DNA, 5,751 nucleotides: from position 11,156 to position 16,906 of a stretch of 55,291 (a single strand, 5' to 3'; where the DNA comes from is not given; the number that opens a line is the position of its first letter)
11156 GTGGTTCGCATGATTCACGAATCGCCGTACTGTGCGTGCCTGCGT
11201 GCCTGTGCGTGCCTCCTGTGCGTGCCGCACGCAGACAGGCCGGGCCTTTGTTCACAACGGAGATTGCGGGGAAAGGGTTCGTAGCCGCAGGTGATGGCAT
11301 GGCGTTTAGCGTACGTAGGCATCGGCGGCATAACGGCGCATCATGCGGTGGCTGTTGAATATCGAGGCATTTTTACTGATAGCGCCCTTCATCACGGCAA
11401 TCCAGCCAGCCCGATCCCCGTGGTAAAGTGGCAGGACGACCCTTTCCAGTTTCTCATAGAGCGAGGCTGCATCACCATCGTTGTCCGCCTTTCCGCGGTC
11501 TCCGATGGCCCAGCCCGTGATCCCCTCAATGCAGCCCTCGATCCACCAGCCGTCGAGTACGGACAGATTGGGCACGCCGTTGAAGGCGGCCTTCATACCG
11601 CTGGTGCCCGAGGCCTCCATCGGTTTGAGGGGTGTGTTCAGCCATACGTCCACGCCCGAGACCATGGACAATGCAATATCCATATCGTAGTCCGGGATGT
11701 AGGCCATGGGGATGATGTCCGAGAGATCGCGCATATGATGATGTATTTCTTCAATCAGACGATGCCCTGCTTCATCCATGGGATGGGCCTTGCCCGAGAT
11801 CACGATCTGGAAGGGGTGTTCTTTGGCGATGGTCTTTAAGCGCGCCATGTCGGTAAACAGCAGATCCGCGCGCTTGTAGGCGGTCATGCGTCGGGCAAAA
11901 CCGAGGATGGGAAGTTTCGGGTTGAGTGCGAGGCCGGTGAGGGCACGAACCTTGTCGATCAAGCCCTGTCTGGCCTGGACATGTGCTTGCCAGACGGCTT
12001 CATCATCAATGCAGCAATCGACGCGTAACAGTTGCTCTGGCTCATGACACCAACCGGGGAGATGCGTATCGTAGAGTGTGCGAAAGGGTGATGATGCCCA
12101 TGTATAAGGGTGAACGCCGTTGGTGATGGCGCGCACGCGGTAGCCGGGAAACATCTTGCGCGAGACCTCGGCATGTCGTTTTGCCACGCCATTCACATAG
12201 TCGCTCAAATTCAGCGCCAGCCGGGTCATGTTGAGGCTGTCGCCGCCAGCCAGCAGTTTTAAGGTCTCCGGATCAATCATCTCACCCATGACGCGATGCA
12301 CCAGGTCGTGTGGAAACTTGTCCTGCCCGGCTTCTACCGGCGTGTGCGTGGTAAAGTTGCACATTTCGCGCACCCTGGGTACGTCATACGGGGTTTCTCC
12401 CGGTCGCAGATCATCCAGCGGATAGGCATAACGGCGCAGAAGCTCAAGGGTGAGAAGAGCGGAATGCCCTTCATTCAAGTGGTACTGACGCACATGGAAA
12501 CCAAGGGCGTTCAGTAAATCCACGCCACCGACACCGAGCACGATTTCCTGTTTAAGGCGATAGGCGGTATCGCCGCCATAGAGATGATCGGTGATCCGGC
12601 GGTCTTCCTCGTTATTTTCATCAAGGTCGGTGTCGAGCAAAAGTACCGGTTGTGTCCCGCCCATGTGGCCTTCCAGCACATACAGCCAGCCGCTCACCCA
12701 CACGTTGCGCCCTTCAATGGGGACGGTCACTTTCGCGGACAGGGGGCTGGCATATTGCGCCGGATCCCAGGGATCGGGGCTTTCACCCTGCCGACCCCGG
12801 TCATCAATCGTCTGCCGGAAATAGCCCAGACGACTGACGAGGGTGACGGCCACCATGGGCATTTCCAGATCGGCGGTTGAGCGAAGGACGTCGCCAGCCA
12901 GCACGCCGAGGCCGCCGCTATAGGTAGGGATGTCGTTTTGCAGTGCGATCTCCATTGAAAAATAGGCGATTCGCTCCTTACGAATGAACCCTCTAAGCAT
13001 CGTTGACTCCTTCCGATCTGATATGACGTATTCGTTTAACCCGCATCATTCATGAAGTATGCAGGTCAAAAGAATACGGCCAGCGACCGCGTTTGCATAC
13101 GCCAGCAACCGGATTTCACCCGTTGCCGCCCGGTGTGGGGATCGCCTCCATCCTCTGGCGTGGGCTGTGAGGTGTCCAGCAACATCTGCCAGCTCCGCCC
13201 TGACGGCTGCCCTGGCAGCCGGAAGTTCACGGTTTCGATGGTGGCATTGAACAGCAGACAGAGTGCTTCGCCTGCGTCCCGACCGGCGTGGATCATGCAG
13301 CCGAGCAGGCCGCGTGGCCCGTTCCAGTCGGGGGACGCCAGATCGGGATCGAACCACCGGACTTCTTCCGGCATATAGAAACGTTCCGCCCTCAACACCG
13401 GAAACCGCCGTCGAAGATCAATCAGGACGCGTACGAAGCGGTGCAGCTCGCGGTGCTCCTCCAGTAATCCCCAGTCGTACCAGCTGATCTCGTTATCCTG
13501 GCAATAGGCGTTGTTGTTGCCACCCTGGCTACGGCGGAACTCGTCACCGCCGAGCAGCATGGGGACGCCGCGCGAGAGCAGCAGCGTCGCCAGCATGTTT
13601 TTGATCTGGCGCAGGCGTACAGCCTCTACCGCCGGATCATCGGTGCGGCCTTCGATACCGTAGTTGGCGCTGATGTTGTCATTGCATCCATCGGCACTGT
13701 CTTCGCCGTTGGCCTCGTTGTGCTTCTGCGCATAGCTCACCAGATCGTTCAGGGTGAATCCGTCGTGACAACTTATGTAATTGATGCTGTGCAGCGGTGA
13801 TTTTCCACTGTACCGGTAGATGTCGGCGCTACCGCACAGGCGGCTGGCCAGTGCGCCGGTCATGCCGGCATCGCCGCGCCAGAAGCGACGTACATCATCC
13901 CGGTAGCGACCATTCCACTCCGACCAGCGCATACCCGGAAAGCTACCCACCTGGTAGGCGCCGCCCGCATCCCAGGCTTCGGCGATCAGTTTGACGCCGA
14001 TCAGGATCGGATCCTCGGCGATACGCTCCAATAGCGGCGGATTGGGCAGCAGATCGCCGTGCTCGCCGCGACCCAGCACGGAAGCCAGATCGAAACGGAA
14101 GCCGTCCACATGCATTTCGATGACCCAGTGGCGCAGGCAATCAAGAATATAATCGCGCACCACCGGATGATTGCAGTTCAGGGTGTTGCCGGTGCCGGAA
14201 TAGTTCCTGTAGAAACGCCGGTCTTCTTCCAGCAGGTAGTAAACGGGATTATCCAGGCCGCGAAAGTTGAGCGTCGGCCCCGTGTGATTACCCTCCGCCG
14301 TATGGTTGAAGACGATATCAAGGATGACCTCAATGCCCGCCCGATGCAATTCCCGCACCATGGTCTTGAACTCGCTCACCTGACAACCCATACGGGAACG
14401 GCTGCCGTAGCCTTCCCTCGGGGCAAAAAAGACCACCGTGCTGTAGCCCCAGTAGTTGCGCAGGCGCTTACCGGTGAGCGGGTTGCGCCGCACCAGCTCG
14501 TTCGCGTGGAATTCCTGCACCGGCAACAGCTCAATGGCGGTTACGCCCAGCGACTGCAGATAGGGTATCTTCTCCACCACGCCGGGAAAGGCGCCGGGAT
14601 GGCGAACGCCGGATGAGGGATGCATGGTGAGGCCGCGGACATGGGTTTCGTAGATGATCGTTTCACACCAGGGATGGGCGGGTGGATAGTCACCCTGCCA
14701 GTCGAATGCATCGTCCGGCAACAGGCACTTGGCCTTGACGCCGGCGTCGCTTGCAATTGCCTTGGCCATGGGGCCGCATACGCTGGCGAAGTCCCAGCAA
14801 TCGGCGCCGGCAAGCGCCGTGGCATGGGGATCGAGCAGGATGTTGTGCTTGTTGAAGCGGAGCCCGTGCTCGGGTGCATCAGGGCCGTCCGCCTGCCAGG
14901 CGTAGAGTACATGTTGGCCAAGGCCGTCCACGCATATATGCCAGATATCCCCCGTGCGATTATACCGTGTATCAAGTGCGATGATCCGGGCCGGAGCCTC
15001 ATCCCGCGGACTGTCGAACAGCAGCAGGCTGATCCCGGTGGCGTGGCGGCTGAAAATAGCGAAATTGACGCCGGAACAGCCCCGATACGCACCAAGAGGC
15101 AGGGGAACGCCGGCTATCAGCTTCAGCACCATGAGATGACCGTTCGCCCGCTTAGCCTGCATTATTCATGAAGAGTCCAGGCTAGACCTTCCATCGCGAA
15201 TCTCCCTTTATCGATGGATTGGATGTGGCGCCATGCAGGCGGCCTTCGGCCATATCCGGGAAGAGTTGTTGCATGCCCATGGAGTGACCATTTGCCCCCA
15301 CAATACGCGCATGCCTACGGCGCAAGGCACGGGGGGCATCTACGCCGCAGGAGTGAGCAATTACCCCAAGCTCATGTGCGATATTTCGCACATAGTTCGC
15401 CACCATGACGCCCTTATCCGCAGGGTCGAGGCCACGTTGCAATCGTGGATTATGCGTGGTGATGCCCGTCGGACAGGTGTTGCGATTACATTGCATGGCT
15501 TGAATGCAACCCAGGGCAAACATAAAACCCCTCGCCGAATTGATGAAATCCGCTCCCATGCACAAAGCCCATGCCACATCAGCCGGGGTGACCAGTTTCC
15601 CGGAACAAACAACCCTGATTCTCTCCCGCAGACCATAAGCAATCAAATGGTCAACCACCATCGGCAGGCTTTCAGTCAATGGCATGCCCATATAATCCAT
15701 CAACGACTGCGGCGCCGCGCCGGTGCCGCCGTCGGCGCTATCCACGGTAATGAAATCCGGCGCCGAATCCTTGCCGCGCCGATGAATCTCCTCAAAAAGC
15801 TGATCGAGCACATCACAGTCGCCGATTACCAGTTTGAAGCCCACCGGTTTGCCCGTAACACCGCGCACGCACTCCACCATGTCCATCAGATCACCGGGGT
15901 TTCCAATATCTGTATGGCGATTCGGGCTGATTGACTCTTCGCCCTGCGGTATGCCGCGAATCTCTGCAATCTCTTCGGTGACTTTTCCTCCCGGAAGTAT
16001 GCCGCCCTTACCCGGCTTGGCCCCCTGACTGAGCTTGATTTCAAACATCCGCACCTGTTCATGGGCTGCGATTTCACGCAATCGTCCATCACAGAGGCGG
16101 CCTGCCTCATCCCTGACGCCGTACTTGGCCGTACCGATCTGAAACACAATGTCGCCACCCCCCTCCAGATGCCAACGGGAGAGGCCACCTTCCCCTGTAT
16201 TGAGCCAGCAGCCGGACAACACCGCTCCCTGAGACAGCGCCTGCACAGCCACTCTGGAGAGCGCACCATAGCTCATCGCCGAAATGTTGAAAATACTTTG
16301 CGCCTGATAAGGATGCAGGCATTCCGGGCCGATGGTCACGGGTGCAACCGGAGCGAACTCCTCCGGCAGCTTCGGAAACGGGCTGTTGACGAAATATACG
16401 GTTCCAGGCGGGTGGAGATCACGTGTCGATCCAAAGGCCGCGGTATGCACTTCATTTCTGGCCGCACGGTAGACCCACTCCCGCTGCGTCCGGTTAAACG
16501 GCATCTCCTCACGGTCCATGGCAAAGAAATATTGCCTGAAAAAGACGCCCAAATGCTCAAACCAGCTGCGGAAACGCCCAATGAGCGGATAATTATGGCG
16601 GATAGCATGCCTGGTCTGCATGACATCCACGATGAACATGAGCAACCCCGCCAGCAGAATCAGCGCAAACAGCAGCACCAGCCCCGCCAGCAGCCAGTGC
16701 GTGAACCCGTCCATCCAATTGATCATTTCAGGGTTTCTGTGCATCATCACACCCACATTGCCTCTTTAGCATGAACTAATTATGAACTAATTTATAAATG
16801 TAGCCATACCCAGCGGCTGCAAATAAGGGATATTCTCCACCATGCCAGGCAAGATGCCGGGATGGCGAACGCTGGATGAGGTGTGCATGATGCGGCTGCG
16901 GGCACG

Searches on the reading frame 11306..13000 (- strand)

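Call 19: search_protein_families(library=pfam, proteins=[window:11306-13000:-], max_evalue=0.001)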
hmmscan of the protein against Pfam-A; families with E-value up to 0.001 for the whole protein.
window:11306-13000:- (564 aa): 1 family
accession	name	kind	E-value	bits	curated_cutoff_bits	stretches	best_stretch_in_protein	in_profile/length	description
PF00343.26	Phosphorylase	-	7.9e-27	94.3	27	2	253-488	321-583/713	Carbohydrate phosphorylase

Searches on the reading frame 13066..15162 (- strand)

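Call 19: search_protein_families(library=pfam, proteins=[window:13066-15162:-], max_evalue=0.001)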
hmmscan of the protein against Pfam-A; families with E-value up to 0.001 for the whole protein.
window:13066-15162:- (698 aa): 3 families
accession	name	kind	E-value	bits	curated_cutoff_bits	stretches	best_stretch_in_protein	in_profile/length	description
PF00128.31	Alpha-amylase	-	1.1e-18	68.2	22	2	189-290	15-94/446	Alpha amylase, catalytic domain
PF02922.24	CBM_48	-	5.4e-10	39.9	22.4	1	22-114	1-83/83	Carbohydrate-binding module 48 (Isoamylase N-terminal domain)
PF21156.3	ISOA1-3_C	-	3.8e-05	24.3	27.3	1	603-671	2-67/106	Isoamylase 1-3, C-terminal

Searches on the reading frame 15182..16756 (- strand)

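Call 19: search_protein_families(library=pfam, proteins=[window:15182-16756:-], max_evalue=0.001)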
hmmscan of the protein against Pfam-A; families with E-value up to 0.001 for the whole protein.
window:15182-16756:- (524 aa): 1 family
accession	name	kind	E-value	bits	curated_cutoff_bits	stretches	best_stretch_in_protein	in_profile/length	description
PF01645.23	Glu_synthase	-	2.5e-88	297.2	20.4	1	148-472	61-368/369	Conserved region in glutamate synthase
